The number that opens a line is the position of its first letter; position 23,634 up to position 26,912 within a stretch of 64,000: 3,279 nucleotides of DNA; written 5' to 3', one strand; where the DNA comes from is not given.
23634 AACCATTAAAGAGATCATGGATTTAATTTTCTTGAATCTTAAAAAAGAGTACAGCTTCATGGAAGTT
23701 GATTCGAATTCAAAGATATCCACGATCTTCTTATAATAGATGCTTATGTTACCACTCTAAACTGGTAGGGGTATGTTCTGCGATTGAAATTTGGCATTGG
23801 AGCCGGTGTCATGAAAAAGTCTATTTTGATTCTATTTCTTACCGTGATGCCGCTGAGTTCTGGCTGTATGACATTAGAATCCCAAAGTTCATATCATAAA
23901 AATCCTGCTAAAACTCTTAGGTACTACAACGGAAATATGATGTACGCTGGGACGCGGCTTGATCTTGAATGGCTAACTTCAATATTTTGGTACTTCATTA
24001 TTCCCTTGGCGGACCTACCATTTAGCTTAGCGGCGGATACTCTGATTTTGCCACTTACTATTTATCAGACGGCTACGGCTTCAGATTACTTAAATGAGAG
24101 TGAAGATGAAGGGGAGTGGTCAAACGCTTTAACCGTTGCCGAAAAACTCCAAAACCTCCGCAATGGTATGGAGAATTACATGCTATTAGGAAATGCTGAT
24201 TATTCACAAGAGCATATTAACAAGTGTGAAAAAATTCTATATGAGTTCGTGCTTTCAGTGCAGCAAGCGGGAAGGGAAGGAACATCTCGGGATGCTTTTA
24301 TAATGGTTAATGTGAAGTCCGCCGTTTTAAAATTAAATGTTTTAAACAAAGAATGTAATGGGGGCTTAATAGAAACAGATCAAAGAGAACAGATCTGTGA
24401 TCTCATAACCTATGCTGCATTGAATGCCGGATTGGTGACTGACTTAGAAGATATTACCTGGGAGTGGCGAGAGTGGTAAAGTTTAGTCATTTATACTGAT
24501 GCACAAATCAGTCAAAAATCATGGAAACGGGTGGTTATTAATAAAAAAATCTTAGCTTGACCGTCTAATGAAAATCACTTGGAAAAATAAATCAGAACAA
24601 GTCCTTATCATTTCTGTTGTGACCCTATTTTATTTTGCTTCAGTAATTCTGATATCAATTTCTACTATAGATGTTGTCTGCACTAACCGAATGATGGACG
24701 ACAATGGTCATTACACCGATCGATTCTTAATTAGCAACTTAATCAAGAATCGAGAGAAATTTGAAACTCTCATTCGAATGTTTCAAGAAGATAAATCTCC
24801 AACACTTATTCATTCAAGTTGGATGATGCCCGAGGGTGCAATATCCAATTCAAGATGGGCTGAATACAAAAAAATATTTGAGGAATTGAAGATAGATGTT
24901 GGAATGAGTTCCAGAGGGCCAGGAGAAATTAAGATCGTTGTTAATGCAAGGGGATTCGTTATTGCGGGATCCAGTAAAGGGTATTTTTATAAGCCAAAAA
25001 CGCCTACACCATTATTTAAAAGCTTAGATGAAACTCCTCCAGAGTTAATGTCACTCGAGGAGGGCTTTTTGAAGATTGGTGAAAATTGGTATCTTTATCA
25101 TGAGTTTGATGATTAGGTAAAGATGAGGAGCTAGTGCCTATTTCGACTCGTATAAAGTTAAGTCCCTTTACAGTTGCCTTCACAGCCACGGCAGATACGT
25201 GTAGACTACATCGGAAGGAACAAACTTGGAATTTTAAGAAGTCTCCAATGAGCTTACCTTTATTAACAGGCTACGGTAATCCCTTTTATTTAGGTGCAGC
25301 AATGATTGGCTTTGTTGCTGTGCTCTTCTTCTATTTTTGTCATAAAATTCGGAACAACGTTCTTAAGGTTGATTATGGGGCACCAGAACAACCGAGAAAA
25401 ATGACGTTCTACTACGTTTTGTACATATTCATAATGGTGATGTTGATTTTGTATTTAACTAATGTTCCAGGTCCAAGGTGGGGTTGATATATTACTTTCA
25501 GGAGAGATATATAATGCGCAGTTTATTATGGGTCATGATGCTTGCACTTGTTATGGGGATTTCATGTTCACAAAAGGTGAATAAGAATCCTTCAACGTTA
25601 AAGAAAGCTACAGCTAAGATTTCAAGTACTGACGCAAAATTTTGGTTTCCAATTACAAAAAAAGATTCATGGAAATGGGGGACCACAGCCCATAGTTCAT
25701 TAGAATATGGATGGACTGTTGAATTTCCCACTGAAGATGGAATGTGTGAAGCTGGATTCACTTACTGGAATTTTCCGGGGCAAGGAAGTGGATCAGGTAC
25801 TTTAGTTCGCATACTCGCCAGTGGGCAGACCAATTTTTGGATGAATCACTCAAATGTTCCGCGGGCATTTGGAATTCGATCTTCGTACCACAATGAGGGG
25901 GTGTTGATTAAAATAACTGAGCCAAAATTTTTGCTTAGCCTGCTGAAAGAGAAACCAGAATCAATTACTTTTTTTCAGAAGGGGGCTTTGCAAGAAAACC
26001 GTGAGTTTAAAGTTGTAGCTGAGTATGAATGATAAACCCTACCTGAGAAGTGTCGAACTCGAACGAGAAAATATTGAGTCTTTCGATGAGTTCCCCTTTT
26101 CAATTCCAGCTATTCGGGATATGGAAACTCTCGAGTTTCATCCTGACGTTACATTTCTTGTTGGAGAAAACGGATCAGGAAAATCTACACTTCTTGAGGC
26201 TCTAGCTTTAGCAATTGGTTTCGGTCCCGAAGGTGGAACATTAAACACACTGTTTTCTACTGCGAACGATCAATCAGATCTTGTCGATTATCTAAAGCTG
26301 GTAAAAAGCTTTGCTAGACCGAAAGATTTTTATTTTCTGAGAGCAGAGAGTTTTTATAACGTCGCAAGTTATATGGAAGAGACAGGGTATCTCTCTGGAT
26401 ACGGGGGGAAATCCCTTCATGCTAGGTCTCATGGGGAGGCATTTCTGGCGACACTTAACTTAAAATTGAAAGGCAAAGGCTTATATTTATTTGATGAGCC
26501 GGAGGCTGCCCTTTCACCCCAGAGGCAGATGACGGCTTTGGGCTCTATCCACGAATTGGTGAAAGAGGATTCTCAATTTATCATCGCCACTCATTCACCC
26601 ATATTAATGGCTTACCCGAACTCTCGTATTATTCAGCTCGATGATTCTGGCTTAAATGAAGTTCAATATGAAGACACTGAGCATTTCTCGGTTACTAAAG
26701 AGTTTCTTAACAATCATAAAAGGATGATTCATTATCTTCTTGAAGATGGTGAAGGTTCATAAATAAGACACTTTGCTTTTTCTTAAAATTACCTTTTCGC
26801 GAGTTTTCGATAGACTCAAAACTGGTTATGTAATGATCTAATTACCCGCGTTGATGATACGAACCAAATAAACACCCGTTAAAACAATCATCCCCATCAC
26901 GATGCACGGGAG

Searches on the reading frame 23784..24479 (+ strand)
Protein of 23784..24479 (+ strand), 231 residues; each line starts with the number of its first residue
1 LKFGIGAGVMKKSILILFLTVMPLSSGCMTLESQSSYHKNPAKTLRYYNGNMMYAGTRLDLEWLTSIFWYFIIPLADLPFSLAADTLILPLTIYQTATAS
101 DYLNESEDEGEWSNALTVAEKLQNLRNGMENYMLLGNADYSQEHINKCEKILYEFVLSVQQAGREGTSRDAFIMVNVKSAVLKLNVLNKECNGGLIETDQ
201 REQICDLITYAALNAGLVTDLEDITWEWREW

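Call 25: search_protein_families(library=pfam, max_evalue=10, proteins=[window:23784-24479:+])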
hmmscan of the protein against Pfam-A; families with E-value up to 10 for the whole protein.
window:23784-24479:+ (231 aa): 3 families
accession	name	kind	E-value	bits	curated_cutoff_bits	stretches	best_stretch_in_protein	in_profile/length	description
PF07119.17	DUF1375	-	5.5e-05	23.8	20.3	1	54-93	4-51/51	Protein of unknown function (DUF1375)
PF12895.13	ANAPC3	-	0.12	13.1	27.2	1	109-152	2-46/82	Anaphase-promoting complex, cyclosome, subunit 3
PF01956.21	EMC3_TMCO1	-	0.16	12.2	27.1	1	14-73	94-153/169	Integral membrane protein EMC3/TMCO1-like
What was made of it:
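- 23784..24479 (+): Y5: DUF1375 lipoprotein with a C-terminal extension of about 120 aa, not next to any H, F or W gene. Pfam DUF1375 at 23.8 bits (call 25)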

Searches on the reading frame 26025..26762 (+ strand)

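Call 87: search_protein_families(library=pfam, max_evalue=0.001, proteins=[window:26025-26762:+])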
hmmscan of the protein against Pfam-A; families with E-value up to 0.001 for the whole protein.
window:26025-26762:+ (245 aa): 6 families
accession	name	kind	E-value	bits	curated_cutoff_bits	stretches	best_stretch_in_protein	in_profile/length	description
PF13304.12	AAA_21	-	7.5e-17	62.8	27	2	139-196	247-304/304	AAA domain, putative AbiEii toxin, Type IV TA system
PF13175.12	AAA_15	-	2.6e-16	60.7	32.1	2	152-194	330-373/374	AAA ATPase domain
PF02463.25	SMC_N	-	1.5e-12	47.8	40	1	34-65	18-49/220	RecF/RecN/SMC N terminal domain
PF13476.12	AAA_23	-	5.4e-10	40.7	27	1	15-67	5-46/201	AAA domain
PF13555.12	AAA_29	-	1.4e-06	28.4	27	1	34-61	15-43/61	P-loop containing region of AAA domain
PF00005.33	ABC_tran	-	5.2e-05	24.3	25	1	42-62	13-33/137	ABC transporter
